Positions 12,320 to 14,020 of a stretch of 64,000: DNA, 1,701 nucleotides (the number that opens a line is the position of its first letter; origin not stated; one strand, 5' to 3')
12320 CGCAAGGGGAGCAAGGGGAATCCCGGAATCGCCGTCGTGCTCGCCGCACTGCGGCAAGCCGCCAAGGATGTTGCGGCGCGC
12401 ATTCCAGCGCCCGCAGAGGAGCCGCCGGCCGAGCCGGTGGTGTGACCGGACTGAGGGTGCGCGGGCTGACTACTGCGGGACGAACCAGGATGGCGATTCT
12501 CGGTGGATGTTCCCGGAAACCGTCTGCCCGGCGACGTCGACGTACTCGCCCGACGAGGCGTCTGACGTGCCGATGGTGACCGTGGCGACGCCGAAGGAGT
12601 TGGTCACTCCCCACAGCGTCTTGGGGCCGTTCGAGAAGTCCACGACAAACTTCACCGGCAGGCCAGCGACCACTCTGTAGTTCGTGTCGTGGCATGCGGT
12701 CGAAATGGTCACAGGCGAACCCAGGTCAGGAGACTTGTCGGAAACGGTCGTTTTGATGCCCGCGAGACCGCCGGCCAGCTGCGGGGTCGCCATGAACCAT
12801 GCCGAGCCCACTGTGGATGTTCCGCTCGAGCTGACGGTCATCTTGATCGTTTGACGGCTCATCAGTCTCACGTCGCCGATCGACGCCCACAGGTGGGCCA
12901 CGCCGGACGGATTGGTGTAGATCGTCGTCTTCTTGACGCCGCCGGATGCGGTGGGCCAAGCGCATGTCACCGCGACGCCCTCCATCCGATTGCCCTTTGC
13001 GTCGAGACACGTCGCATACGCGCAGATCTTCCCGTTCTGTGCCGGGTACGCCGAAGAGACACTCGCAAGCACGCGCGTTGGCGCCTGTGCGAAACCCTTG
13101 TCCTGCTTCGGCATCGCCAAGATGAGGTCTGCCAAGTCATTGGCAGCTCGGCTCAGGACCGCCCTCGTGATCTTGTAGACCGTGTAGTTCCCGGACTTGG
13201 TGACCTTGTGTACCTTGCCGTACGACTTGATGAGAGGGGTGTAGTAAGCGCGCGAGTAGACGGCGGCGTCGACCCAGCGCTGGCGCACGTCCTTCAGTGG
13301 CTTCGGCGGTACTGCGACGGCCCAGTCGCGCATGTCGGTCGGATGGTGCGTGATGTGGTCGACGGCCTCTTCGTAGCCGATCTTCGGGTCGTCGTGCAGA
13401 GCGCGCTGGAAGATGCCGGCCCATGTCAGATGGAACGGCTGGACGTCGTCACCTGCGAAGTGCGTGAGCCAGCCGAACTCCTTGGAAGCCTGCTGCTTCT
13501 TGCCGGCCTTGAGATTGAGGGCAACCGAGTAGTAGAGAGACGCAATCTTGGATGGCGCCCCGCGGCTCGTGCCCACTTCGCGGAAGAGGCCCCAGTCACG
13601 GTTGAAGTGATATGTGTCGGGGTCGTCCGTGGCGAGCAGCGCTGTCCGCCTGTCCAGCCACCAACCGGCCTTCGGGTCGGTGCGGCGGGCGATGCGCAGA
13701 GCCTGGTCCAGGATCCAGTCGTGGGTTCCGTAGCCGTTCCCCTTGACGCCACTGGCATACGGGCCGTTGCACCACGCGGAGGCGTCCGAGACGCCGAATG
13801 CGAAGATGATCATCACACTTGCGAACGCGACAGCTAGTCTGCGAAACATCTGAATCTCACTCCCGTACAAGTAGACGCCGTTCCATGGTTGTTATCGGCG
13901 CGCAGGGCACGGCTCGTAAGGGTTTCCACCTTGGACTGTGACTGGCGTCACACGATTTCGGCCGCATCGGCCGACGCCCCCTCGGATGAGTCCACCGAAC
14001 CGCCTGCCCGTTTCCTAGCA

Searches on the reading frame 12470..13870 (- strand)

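Call 35: search_protein_families(library=pfam, proteins=[window:12470-13870:-], max_evalue=0.001)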
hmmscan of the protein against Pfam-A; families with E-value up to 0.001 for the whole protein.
window:12470-13870:- (466 aa): 1 family
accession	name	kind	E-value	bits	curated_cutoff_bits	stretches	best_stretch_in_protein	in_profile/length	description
PF02369.22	Big_1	-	1.9e-05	25.1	34.9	0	386-440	18-73/93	Bacterial Ig-like domain (group 1)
